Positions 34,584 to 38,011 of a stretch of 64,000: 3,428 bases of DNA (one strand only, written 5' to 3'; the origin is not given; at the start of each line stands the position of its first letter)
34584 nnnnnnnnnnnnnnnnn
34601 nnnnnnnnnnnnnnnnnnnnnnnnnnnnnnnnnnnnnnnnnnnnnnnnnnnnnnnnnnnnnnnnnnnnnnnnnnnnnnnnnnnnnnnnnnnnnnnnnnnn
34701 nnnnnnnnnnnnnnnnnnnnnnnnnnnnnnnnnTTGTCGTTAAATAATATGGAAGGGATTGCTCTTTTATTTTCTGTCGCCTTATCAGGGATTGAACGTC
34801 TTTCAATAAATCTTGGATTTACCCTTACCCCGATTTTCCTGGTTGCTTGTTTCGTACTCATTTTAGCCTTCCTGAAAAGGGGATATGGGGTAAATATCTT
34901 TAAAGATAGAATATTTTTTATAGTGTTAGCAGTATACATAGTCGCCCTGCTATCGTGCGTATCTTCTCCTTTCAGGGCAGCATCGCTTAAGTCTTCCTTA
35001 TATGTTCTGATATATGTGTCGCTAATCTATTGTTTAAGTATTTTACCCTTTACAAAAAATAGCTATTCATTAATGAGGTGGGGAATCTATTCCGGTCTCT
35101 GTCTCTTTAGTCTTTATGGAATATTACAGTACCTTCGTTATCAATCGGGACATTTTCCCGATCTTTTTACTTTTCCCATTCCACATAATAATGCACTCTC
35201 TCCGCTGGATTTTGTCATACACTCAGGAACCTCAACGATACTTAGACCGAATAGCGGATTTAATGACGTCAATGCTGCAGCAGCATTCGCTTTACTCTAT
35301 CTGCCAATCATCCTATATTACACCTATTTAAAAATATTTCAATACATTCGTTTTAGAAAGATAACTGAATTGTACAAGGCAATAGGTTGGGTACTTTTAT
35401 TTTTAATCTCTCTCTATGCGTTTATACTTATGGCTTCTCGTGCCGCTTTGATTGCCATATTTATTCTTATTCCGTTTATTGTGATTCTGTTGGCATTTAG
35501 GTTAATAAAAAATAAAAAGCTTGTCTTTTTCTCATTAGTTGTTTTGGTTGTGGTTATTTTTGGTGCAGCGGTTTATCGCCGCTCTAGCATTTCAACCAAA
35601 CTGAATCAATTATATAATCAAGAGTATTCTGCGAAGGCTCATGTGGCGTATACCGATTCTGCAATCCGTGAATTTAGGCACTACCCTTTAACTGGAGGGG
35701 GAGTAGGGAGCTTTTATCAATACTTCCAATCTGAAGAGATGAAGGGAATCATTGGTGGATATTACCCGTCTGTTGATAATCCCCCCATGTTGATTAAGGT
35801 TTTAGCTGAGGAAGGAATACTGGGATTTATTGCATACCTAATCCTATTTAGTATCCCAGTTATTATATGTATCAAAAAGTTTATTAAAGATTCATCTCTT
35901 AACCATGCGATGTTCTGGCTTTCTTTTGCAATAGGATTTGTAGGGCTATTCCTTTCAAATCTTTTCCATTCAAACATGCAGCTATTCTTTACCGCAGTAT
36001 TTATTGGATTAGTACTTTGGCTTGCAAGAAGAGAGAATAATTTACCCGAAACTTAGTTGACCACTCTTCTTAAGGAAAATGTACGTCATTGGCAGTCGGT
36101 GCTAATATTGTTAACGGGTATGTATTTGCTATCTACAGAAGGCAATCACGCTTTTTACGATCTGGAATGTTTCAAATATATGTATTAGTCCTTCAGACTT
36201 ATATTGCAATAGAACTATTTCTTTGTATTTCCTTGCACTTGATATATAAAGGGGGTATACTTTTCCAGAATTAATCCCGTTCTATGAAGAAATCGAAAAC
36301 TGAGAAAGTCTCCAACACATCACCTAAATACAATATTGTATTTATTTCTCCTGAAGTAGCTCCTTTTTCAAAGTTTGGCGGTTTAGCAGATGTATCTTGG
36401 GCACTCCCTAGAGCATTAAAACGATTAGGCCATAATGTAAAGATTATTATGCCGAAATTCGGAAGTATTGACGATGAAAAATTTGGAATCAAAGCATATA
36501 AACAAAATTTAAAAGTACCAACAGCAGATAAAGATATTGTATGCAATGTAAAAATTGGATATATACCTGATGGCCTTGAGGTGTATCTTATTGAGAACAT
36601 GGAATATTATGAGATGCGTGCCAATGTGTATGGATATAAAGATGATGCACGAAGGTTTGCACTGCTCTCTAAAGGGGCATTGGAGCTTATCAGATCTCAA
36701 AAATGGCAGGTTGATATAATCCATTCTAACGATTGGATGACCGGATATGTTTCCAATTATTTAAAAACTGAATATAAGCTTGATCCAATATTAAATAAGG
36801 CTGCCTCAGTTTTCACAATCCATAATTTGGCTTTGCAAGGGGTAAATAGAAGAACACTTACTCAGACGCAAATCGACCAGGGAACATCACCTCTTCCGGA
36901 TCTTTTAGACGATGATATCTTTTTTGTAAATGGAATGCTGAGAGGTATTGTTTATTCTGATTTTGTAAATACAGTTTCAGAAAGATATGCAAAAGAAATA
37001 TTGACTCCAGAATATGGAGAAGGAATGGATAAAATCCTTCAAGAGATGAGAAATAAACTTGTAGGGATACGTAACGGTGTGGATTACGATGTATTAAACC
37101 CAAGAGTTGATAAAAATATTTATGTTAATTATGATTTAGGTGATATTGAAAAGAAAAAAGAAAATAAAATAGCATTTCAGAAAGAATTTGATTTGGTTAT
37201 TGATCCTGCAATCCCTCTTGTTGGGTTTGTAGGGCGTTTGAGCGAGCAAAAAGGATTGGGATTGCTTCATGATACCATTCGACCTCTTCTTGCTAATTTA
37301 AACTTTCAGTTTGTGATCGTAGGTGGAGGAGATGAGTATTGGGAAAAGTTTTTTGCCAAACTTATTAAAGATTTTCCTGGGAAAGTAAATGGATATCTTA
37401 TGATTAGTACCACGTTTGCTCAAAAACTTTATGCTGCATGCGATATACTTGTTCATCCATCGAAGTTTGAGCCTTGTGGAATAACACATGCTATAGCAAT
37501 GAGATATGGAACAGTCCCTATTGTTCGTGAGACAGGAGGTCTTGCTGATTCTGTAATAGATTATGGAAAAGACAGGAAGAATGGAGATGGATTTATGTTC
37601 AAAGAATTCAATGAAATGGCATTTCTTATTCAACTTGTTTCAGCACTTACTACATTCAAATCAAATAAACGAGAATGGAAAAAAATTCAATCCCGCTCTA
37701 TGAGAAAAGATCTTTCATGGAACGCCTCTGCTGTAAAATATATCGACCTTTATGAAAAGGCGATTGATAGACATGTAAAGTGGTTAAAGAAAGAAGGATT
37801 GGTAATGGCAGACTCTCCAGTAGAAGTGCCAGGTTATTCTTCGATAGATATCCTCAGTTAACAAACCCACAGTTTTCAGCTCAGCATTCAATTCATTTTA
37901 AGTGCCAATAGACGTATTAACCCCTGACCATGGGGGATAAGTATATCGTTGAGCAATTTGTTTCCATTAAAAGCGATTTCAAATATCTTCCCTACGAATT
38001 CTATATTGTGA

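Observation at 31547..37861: Cell-envelope module: sortase, PEGA/beta-propeller surface protein, second MreB paralog coupled to a Wzy_C (O-antigen-ligase-like) membrane protein, and a GT5 glycosyltransferase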

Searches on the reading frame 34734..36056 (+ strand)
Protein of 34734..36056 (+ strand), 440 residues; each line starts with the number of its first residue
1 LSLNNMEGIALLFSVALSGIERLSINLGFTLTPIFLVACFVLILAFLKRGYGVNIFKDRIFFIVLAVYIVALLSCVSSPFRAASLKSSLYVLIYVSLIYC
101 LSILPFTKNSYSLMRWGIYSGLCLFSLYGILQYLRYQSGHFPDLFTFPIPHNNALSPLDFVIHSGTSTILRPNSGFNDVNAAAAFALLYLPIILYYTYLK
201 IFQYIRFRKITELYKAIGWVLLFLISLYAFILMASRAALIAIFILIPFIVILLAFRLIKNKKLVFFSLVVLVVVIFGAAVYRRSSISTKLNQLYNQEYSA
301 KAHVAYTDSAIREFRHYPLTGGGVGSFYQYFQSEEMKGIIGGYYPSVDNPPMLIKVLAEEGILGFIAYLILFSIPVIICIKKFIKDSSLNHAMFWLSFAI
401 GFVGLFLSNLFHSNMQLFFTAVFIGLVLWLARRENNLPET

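Call 3: search_protein_families(library=pfam, proteins=[window:34734-36056:+], max_evalue=0.01)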
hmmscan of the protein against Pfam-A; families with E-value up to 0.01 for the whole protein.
window:34734-36056:+ (440 aa): 1 family
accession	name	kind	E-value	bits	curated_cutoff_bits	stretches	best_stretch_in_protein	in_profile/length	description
PF04932.20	Wzy_C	-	7.6e-14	52.2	31.7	1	221-369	1-149/149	O-Antigen ligase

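Call 8: find_homologous_proteins(query=window:34734-36053:+, max_evalue=0.001)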
Query window:34734-36053:+ (440 aa): 3 proteins with E <= 0.001 among 8000 candidates.
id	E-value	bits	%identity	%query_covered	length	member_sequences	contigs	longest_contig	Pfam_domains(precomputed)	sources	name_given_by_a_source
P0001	2.5e-275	931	100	99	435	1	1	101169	PF04932.21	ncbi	-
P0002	1.0e-67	247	38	95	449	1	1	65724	PF04932.21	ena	-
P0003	1.4e-59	221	35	93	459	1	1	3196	PF04932.21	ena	-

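Call 31: search_solved_structures(query=A1, max_evalue=10, show_alignments=2)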
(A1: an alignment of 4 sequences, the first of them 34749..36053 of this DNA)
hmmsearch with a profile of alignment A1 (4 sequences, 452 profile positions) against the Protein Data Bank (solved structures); distinct sequences matched with E-value up to 10: 1.
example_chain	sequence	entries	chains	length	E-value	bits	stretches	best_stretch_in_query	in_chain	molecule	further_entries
7tpg_B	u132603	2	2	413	5e-05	25.9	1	226-401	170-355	Putative cell surface polysaccharide polymerase/ligase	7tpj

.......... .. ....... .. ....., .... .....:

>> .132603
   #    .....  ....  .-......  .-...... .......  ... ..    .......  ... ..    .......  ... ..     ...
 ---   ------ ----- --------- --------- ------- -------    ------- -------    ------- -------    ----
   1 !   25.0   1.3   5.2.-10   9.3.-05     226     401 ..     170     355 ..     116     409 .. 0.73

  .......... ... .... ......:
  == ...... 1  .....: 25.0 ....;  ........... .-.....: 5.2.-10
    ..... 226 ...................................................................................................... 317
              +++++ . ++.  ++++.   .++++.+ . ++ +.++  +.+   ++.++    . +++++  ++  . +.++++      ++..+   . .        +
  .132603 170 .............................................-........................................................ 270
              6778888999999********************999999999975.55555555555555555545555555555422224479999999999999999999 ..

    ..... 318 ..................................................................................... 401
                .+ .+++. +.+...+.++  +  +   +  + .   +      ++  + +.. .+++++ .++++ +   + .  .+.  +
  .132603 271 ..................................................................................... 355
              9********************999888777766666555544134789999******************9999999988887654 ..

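Call 32: search_protein_families(library=ncbifam, proteins=[window:34749-36056:+], max_evalue=0.001)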
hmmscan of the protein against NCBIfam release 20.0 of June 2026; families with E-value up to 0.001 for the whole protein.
window:34749-36056:+ (435 aa): 0 families

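Call 60: predict_structure(alignment_id=A3)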
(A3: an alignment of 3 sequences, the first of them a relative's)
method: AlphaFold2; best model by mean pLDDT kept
length: 435 residues; sequences in the alignment: 3
mean_pLDDT: 50.7   pTM: 0.46
mean pLDDT of the five models: 50.7, 46.2, 45.8, 43.1, 41.9
residues with pLDDT >= 90: 0; 70-90: 32; 50-70: 183; < 50: 220
segments of 3 or more residues with pLDDT < 50: 1-53, 98-100, 115-124, 126-159, 161-204, 219-240, 279-294, 340-343, 403-417
pLDDT, mean of each block of 10 residues (from residue 1): 29 26 31 40 42 57 66 65 56 51 52 47 47 40 27 34 35 39 44 47 50 51 44 43 52 57 62 53 44 53 75 72 73 62 54 70 62 63 60 56 47 49 52 48
secondary structure, 60 per line:
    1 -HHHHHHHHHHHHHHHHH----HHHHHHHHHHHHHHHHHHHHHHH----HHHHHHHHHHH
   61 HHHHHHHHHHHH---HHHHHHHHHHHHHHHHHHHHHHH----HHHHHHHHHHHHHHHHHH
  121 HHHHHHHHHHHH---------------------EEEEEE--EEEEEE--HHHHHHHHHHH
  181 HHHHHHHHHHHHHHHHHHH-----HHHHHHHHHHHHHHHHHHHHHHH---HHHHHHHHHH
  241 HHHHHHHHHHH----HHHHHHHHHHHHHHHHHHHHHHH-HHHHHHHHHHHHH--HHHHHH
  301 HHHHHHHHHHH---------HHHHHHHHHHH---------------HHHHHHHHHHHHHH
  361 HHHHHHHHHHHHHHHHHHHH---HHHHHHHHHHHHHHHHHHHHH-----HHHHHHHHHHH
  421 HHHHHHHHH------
elements in order: H2-18 H23-45 H50-72 H76-98 H103-132 E154-159 E162-167 H170-199 H205-227 H231-251 H256-278 H280-292 H295-311 H321-331 H347-380 H384-404 H410-429

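Call 64: fold_search(model_id=the predicted structure, library=pdb)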
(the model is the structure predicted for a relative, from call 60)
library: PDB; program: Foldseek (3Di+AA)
matches with E <= 10: 147; with E <= 0.001: 1
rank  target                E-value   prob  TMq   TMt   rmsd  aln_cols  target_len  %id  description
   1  7tpg_B                8.2e-05  1.00  0.47  0.50   8.0       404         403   17  Single-Particle Cryo-EM Structure of the WaaL O-antigen ligase in its ligand bound state (released 2022-04-06)
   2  8bh1_A                4.5e-02  0.96  0.33  0.39  10.4       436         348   12  Core divisome complex FtsWIQBL from Pseudomonas aeruginosa (released 2023-04-19)
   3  8p1u_A                5.4e-02  0.99  0.38  0.43   9.5       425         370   13  Structure of divisome complex FtsWIQLB (released 2024-05-22)
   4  6pl6_A                5.9e-02  0.97  0.36  0.43   9.7       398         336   14  Structural coordination of polymerization and crosslinking by a peptidoglycan synthase complex (released 2020-03-18)
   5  7x0t_A                3.9e-01  0.08  0.10  0.07  29.0       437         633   11  Cryo-EM structure of human ABCD1 E630Q in the presence of C26:0-CoA and ATP (released 2023-03-22)
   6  7vr1_A                4.3e-01  0.09  0.10  0.08  29.1       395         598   10  Cryo-EM structure of the ATP-binding cassette sub-family D member 1 from Homo sapiens (released 2022-10-26)
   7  7x07_B                4.9e-01  0.08  0.12  0.09  29.9       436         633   11  Cryo-EM structure of human ABCD1 in the presence of C26:0 (released 2023-03-22)
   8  7shn_A                7.3e-01  0.06  0.10  0.08  27.1       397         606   12  Cryo-EM structure of oleoyl-CoA-bound human peroxisomal fatty acid transporter ABCD1 (released 2021-11-03)
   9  9g2t_B                7.6e-01  0.08  0.12  0.10  25.5       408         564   13  Cryo-EM structure of IrtAB 2xEQ, A256R_IrtB mutant in LMNG (released 2024-12-18)
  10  6bas                  8.3e-01  0.54  0.32  0.41   9.8       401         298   13  Crystal structure of Thermus thermophilus Rod shape determining protein RodA D255A mutant (Q5SIX3_THET8) (released 2018-03-28)
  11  7yrq_B                8.3e-01  0.07  0.10  0.08  29.2       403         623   12  Cryo-EM structure of human Peroxisomal ABC Transporter ABCD1 (released 2023-03-22)
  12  7x07_A                8.7e-01  0.06  0.10  0.07  29.0       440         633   11  Cryo-EM structure of human ABCD1 in the presence of C26:0 (released 2023-03-22)
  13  4q4j_B                9.9e-01  0.07  0.10  0.08  26.2       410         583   11  Structure of crosslinked TM287/288_S498C_S520C mutant (released 2014-07-16)
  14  9nfj                  1.0e+00  0.06  0.10  0.05  29.0       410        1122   12  Tuna P-glycoprotein Apo Conformation 2 (released 2025-06-04)
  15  7y58_A                1.1e+00  0.06  0.13  0.12  26.1       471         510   11  CryoEM structure of QacA (D411N), an antibacterial efflux transporter from Staphylococcus aureus (released 2023-07-12)
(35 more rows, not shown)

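Call 67: find_related_loci(query=A4, collection=metagenome_contigs, flank=4500)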
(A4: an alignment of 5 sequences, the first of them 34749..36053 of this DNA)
Query A4 (435 aa) in metagenome_contigs; peptide patterns used: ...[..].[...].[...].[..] (x = any residue, [..] = any of these).
24 stretches matched a pattern, but none encodes a relative of the query by tblastn (E <= 1e-3).

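Call 89: find_encoding_contigs(protein=P0001, flank=1000, max_places=2)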
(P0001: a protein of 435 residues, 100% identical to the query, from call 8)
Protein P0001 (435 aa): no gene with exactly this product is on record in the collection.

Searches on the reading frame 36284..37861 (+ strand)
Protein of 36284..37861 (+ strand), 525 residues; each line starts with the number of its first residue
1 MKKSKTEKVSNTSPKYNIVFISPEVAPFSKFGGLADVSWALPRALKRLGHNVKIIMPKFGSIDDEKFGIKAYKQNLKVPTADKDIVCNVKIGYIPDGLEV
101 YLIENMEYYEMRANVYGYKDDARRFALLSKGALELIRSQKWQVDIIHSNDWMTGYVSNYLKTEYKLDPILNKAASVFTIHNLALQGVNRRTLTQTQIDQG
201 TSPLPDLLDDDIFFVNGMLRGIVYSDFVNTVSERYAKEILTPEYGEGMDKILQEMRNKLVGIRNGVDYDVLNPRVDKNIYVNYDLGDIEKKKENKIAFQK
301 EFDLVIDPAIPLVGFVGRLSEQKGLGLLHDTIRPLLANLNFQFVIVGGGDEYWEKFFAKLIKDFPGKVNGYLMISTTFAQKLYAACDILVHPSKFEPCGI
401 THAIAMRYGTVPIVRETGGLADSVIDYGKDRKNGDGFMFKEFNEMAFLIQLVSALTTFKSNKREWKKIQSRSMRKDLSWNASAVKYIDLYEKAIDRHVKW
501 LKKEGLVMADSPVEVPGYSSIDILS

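Call 3: search_protein_families(library=pfam, proteins=[window:36284-37861:+], max_evalue=0.01)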
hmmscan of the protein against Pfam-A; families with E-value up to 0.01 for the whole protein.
window:36284-37861:+ (525 aa): 4 families
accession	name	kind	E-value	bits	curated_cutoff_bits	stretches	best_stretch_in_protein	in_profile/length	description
PF08323.17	Glyco_transf_5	-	2.9e-68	230.6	22.7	1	17-254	1-239/239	Starch synthase catalytic domain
PF00534.26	Glycos_transf_1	-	4.1e-16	59.4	26.4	1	306-450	11-151/172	Glycosyl transferases group 1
PF13692.12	Glyco_trans_1_4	-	5.8e-16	59.5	27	1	311-454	2-139/142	Glycosyl transferases group 1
PF13439.12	Glyco_transf_4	-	4.9e-05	23.9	28.5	1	32-184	2-108/170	Glycosyltransferase Family 4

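Call 32: search_protein_families(library=ncbifam, proteins=[window:36284-37861:+], max_evalue=0.001)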
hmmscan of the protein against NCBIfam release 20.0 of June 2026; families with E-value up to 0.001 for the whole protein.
window:36284-37861:+ (525 aa): 22 families
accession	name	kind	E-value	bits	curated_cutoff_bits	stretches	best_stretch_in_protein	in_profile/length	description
TIGR02095.1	glgA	subfamily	8.5e-145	483.1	328.45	1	17-492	2-476/477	glycogen/starch synthase, ADP-glucose type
NF001898.0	PRK00654.1-1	equivalog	2e-140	468.6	603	1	17-493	2-475/477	glycogen synthase GlgA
NF001903.0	PRK00654.2-2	equivalog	1.6e-125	419.5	616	1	17-495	2-480/482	glycogen synthase GlgA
NF001900.0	PRK00654.1-3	equivalog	1.2e-114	383.4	509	1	17-498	2-459/481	glycogen synthase GlgA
NF001905.0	PRK00654.2-4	subfamily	1.1e-113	380.4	560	1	17-493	2-486/489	glycogen synthase GlgA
NF001899.0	PRK00654.1-2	equivalog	7.3e-109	364.3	459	1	17-493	2-475/478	glycogen synthase GlgA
NF001902.0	PRK00654.2-1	equivalog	3.3e-95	319.5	845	1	18-492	3-488/492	glycogen synthase GlgA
NF010698.0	PRK14098.1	equivalog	5.8e-90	302.3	754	1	16-494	6-487/489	starch synthase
NF001901.0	PRK00654.1-5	equivalog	1.3e-88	297.7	649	1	5-499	13-497/502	glycogen synthase GlgA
NF001906.0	PRK00654.2-5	equivalog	4.1e-88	296.4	870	1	16-494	6-484/485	glycogen synthase GlgA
NF010699.0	PRK14099.1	equivalog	4.6e-84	282.6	762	1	18-496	6-482/485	glycogen synthase GlgA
NF001904.0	PRK00654.2-3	equivalog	2.6e-65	221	577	1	18-492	3-473/475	glycogen synthase GlgA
NF038295.1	EPS_HpsP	equivalog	4.7e-13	48.9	550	1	290-492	189-386/388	hormogonium polysaccharide biosynthesis glycosyltransferase HpsP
TIGR02149.1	glgA_Coryne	subfamily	1.1e-12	47.7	302.4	1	259-493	148-390/391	glycogen synthase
TIGR04157.1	glyco_rSAM_CFB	subfamily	1.9e-08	33.7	400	1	276-468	193-381/406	TIGR04157 family glycosyltransferase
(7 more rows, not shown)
